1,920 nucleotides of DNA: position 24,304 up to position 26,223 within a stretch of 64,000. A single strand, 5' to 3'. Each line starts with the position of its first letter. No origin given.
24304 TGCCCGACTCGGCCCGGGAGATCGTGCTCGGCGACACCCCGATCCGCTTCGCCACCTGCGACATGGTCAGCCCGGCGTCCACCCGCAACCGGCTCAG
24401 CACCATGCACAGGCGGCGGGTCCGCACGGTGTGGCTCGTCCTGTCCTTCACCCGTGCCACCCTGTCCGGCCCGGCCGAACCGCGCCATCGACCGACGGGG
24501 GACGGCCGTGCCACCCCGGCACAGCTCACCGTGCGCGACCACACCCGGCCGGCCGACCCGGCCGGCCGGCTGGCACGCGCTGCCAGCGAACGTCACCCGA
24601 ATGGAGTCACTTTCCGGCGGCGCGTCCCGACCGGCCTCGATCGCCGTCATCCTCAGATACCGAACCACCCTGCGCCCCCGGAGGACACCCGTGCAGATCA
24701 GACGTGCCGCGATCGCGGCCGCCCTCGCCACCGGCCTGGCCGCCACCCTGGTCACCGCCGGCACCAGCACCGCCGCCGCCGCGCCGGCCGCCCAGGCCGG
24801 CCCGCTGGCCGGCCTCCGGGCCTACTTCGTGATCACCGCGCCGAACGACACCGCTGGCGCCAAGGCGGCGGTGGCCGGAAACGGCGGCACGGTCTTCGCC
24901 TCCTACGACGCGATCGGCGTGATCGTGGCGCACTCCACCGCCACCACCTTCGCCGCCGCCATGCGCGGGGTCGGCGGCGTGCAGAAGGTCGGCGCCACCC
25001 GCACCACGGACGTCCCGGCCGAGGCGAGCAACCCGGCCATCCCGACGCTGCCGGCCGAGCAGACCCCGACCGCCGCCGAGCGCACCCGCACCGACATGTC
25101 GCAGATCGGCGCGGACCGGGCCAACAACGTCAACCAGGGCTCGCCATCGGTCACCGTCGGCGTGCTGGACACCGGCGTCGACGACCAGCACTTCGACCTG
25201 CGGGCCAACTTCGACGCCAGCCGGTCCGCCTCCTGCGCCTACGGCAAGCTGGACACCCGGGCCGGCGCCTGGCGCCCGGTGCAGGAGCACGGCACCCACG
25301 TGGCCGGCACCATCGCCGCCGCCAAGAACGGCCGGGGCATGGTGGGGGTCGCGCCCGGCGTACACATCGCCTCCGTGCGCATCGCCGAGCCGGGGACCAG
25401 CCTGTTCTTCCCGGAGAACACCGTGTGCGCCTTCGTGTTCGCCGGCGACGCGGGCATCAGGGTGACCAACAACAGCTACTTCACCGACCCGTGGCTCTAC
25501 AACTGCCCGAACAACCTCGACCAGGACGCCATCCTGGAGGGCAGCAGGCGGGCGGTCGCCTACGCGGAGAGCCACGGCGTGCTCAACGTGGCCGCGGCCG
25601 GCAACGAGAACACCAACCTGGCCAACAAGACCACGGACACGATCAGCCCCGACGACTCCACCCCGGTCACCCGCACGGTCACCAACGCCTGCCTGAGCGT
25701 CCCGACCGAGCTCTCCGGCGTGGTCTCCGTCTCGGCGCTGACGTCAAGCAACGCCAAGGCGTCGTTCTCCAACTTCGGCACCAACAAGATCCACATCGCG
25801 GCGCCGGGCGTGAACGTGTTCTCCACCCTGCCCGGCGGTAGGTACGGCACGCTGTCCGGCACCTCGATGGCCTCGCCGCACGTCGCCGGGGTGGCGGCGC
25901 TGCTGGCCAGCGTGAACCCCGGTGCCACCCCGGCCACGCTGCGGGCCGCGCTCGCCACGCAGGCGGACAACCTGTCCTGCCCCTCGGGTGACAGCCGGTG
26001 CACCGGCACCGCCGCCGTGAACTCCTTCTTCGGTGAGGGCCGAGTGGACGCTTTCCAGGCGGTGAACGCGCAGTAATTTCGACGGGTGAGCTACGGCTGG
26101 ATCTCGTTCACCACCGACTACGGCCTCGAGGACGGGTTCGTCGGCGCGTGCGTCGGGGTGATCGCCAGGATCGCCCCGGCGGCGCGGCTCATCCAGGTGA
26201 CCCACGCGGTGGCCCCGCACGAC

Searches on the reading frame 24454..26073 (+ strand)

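Call 91: search_protein_families(library=pfam, proteins=[window:24454-26073:+], max_evalue=0.00001)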
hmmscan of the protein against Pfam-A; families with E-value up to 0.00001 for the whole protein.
window:24454-26073:+ (540 aa): 1 family
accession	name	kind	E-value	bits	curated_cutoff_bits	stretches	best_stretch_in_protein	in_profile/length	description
PF00082.27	Peptidase_S8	-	1.3e-48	166.2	21.8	1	232-529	3-288/288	Subtilase family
